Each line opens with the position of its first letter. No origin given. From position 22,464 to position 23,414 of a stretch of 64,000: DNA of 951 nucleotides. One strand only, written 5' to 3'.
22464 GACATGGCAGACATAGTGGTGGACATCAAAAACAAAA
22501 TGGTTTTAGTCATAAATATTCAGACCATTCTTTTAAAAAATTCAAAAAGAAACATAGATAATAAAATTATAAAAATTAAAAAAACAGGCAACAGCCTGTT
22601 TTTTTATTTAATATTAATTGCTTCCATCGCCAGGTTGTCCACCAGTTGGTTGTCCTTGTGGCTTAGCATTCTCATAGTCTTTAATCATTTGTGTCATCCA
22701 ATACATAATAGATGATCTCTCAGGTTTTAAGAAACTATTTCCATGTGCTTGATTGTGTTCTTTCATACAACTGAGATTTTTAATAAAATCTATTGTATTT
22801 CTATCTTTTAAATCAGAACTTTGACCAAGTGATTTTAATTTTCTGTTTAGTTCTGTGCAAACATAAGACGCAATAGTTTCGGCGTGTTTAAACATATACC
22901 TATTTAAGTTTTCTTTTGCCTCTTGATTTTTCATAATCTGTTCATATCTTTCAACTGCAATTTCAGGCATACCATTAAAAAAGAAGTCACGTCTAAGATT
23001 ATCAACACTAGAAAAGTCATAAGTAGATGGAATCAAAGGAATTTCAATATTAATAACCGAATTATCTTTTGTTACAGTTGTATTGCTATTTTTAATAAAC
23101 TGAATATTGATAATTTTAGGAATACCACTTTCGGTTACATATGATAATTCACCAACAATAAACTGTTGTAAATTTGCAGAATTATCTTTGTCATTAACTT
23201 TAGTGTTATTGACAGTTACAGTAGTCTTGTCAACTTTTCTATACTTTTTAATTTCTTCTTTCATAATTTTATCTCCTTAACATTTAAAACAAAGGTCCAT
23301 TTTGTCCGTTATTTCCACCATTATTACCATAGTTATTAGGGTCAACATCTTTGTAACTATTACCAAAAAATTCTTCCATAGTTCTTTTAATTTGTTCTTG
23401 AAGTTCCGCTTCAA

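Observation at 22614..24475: Two unknown paralogous proteins with a consensus promoter, inserted antisense into the rnr-smpB-ssrA cluster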

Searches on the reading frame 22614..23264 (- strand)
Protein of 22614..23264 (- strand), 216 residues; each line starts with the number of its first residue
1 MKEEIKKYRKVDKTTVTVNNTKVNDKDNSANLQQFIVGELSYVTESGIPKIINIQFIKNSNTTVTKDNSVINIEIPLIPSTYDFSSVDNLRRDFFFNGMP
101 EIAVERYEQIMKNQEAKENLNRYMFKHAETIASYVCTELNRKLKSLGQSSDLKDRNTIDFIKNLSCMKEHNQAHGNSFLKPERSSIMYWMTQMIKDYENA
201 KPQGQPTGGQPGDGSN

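Call 3: search_protein_families(library=pfam, proteins=[window:22614-23264:-], max_evalue=10)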
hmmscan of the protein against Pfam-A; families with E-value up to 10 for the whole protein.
window:22614-23264:- (216 aa): 2 families
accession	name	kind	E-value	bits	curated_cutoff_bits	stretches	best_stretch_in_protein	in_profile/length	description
PF15829.10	DUF4711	-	0.13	12.4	27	1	110-172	44-105/224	Domain of unknown function (DUF4711)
PF13010.11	pRN1_helical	-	0.32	11.4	27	1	108-166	8-69/138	Primase helical domain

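Call 4: search_protein_families(library=ncbifam, proteins=[window:22614-23264:-], max_evalue=10)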
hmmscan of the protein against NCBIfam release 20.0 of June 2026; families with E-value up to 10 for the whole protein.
window:22614-23264:- (216 aa): 1 family
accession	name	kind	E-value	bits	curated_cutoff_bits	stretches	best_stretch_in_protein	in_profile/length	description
NF047692.1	LIC11631_fam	subfamily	0.0051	16.7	185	1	99-190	92-182/209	LIC11631 family protein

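Call 10: find_homologous_proteins(query=window:22614-23264:-, max_evalue=0.001)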
Query window:22614-23264:- (216 aa): 3 proteins with E <= 0.001 among 102 candidates.
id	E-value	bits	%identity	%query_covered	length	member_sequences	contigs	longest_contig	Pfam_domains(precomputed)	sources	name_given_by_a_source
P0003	8.3e-139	478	100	100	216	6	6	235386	-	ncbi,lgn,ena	-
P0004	9.6e-113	393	83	100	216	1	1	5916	-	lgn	-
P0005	5.3e-67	244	51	100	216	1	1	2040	-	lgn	-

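Call 12: find_encoding_contigs(protein=P0005, flank=10000)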
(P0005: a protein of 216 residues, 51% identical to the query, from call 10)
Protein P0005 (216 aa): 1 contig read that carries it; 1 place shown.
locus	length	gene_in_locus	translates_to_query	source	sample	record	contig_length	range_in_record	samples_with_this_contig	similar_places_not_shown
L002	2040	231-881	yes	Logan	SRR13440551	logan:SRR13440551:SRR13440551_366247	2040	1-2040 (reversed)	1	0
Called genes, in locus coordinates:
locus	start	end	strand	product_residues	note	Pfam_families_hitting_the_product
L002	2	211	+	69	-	?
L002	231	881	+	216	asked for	-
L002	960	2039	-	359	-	?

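Call 21: find_related_loci(query=A2, collection=genome_contigs, flank=10000)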
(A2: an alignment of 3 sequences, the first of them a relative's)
Query A2 (216 aa) in genome_contigs; peptide patterns used: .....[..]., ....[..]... (x = any residue, [..] = any of these).
128 stretches matched a pattern, but none encodes a relative of the query by tblastn (E <= 1e-3).
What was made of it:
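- Tried and rejected: GTDB genome scan with B found nothing because the peptide patterns were too specific (call 21).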

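Call 24: predict_structure(alignment_id=A2)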
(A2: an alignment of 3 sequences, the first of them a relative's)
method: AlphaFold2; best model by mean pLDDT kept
length: 216 residues; sequences in the alignment: 3
mean_pLDDT: 61.0   pTM: 0.60
mean pLDDT of the five models: 61.0, 50.3, 50.1, 47.4, 47.1
residues with pLDDT >= 90: 0; 70-90: 92; 50-70: 52; < 50: 72
segments of 3 or more residues with pLDDT < 50: 1-9, 61-66, 83-98, 177-216
pLDDT, mean of each block of 10 residues (from residue 1): 39 71 59 82 76 73 51 72 47 45 64 71 72 78 73 74 78 57 45 38 36 32
secondary structure, 60 per line:
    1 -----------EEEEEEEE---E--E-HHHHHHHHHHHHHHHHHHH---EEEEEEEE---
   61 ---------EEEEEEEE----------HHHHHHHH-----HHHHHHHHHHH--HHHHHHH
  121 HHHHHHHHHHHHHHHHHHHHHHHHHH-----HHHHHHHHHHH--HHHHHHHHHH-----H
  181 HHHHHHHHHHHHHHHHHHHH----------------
elements in order: E12-19 H28-46 E50-57 E70-77 H88-95 H101-111 H114-146 H152-162 H165-174 H180-200

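Call 39: search_protein_families(library=phrogs, proteins=[P0003], max_evalue=1)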
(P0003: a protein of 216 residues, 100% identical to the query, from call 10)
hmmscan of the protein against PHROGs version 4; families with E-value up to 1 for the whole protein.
P0003 (216 aa): 1 family
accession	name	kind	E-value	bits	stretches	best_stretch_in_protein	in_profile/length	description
phrog_30511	-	unknown function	0.54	11.6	0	109-136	27-54/56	-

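Call 40: search_protein_families(library=padloc, proteins=[P0003], max_evalue=1)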
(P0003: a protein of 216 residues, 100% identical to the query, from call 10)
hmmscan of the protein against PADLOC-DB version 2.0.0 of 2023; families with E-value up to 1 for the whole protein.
P0003 (216 aa): 0 families

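Call 42: search_solved_structures(query=A4, max_evalue=10)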
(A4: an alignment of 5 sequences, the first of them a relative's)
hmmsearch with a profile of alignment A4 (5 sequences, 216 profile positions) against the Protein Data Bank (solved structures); distinct sequences matched with E-value up to 10: 0.

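Call 43: fold_search(model_id=the predicted structure, library=pdb)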
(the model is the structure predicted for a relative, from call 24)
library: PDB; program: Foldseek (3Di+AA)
matches with E <= 10: 326; with E <= 0.001: 0
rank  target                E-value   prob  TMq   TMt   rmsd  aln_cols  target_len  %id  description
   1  5d80_G                1.7e-01  0.06  0.11  0.11  33.5       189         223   13  Crystal Structure of Yeast V1-ATPase in the Autoinhibited Form (released 2016-06-08)
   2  5x8r_y                2.0e-01  0.08  0.11  0.18  12.7        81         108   14  Structure of the 30S small subunit of chloroplast ribosome from spinach (released 2017-06-07)
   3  3ly7                  2.6e-01  0.12  0.20  0.15  17.9       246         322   10  Crystal structure of the periplasmic domain of CadC (released 2011-02-09)
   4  5ms7                  2.9e-01  0.08  0.18  0.11  21.9       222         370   10  Crystal structure of the legionella pneumophila effector protein RavZ_20-502 (released 2017-04-19)
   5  5io3                  3.9e-01  0.08  0.18  0.11  21.2       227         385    9  Crystal structure of the legionella pneumophila effector protein RavZ - I422 (released 2016-11-09)
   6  2i71_B                4.9e-01  0.16  0.27  0.16  19.1       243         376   10  Crystal structure of a Conserved Protein of Unknown Function from Sulfolobus solfataricus P2 (released 2006-10-03)
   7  5izv_B                4.9e-01  0.08  0.18  0.11  20.1       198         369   12  Crystal structure of the legionella pneumophila effector protein RavZ - F222 (released 2016-11-09)
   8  7ktr_C                4.9e-01  0.08  0.20  0.13  27.3       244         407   12  Cryo-EM structure of the human SAGA coactivator complex (TRRAP, core) (released 2021-11-10)
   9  5cw3_D                5.2e-01  0.06  0.16  0.15  22.4       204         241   10  Structure of CfBRCC36-CfKIAA0157 complex (Zn Edge) (released 2015-09-16)
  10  28lu_y                5.8e-01  0.08  0.16  0.21  27.2       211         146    8  Structure of the Chlamydomonas reinhardtii chlororibosome with factor pY (released 2026-04-01)
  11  6w9s_A                7.0e-01  0.05  0.12  0.14  17.8       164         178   12  Crystal structure of an OTU deubiquitinase from Escherichia albertii bound to ubiquitin (released 2020-07-01)
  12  5mmj_y                7.4e-01  0.06  0.13  0.20  16.4       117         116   13  Structure of the small subunit of the chloroplast ribosome (released 2017-01-11)
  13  5hzy                  8.3e-01  0.06  0.14  0.09  16.6       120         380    9  Crystal structure of the legionella pneumophila effector protein RavZ - P6322 (released 2016-11-09)
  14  9ijj_4R               8.8e-01  0.08  0.18  0.11  17.7       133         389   14  In situ structure of the central apparatus in mouse sperm axoneme. (released 2025-06-04)
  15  3ly8                  8.8e-01  0.03  0.12  0.10  21.1       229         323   11  Crystal structure of mutant D471E of the periplasmic domain of CadC (released 2011-02-09)
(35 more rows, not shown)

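Call 56: search_protein_families(library=pfam, alignment_id=A4, max_evalue=5)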
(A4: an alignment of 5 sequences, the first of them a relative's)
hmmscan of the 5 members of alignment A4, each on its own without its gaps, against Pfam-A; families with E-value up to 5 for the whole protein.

A. member 1, P0003 (216 aa): 2 families
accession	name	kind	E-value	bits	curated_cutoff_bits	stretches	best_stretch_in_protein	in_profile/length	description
PF15829.10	DUF4711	-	0.13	12.4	27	1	110-172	44-105/224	Domain of unknown function (DUF4711)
PF13010.11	pRN1_helical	-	0.32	11.4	27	1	108-166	8-69/138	Primase helical domain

B. families by the number of members that match (of 5 scanned): 7 families
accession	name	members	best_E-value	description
PF13010.11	pRN1_helical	2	0.041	Primase helical domain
PF14677.12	FANCI_S3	1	0.0045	FANCI solenoid 3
PF12105.13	SpoU_methylas_C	1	0.022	SpoU, rRNA methylase, C-terminal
PF23086.1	Tudor_Coilin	1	0.072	Coilin, C-terminal Tudor domain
PF16231.10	DUF4890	1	0.096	Domain of unknown function (DUF4890)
PF15829.10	DUF4711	1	0.13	Domain of unknown function (DUF4711)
PF19261.4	DUF5904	1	0.16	Domain of unknown function (DUF5904)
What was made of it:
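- On HPF/YfiA (S30EA) hibernation factors: No Pfam hit (calls 3, 56).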

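Call 60: fold_search(model_id=the predicted structure, library=viral)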
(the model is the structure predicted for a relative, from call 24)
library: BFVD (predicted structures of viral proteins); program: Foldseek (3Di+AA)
matches with E <= 10: 369; with E <= 0.001: 0
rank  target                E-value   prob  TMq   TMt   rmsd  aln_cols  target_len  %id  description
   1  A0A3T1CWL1            1.2e-02  0.44  0.17  0.10  27.3       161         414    7  YqaJ viral recombinase [Acanthamoeba castellanii medusavirus J1]
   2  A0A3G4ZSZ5            8.4e-02  0.15  0.20  0.17  19.2       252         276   12  Uncharacterized protein [Terrestrivirus sp.]
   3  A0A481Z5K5            1.2e-01  0.10  0.16  0.09  22.7       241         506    8  Type I restriction-modification system methyltransferase [Pithovirus LCPAC103]
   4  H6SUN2                1.7e-01  0.11  0.16  0.18  18.4       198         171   12  Uncharacterized protein [Campylobacter virus IBB35]
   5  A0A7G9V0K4            1.7e-01  0.08  0.17  0.09  20.1       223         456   13  (no name in the UniProt tables at hand)
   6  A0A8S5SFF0            1.9e-01  0.80  0.23  0.45   5.9        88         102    9  Exonuclease (Fragment) [Myoviridae sp. ctBbR2]
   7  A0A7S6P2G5            2.3e-01  0.14  0.20  0.18  22.1       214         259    8  (no name in the UniProt tables at hand)
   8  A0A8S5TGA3            2.3e-01  0.10  0.18  0.14  20.2       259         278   14  Uncharacterized protein [Myoviridae sp. ctIty1]
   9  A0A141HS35            2.4e-01  0.28  0.22  0.20  10.8       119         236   12  (no name in the UniProt tables at hand)
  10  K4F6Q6                2.5e-01  0.12  0.14  0.22  14.6       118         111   10  Sigma 54 modulation protein/ribosomal protein S30EA [Cronobacter phage vB_CsaM_GAP32]
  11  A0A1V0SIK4            2.5e-01  0.07  0.17  0.07  22.6       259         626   10  Uncharacterized protein [Klosneuvirus KNV1]
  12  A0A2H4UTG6            2.7e-01  0.06  0.12  0.07  19.3       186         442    9  Uncharacterized protein [Bodo saltans virus]
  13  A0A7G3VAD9            2.9e-01  0.21  0.19  0.23  12.9       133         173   10  Uncharacterized protein [Arthrobacter phage Bumble]
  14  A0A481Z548            2.9e-01  0.12  0.13  0.04  22.1       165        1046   13  DNA-directed DNA polymerase [Pithovirus LCPAC104]
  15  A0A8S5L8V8            3.0e-01  0.11  0.22  0.25  26.9       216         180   10  Uncharacterized protein [Siphoviridae sp. ct4T77]
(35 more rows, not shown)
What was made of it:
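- On HPF/YfiA (S30EA) hibernation factors: Foldseek E = 0.2-0.7, probability 0.12 or less (calls 43, 60).
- Closest known: HPF/YfiA/pY. Same: A beta-alpha-beta-beta(-beta-alpha)-like topology in the B N-domain, weak Foldseek hits (calls 43, 60), and a location next to ribosome-rescue genes.
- The B model's beta-alpha-beta-beta N-domain gave repeated but very weak Foldseek hits to HPF/pY/S30EA ribosome hibernation factors and to the IF3 C-domain (5x8r_y, 28lu_y, 5mmj_y, 5lms_X, K4F6Q6; E = 0.2-1.9; calls 43, 60).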

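Call 80: search_protein_families(library=ncbifam, alignment_id=A4, max_evalue=5)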
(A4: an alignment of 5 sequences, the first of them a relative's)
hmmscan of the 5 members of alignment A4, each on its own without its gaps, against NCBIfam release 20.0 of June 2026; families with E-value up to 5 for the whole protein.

A. member 1, P0003 (216 aa): 1 family
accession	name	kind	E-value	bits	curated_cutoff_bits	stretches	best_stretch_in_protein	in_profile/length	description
NF047692.1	LIC11631_fam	subfamily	0.0051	16.7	185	1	99-190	92-182/209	LIC11631 family protein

B. families by the number of members that match (of 5 scanned): 4 families
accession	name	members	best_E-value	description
NF047692.1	LIC11631_fam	1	0.0051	LIC11631 family protein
NF045885.1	PhCholSynBorr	1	0.04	phosphatidylcholine synthase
TIGR02984.1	Sig-70_plancto1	1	0.047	RNA polymerase sigma-70 factor, Planctomycetaceae-specific subfamily 1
NF045886.1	PhCholSynLeg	1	0.099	phosphatidylcholine synthase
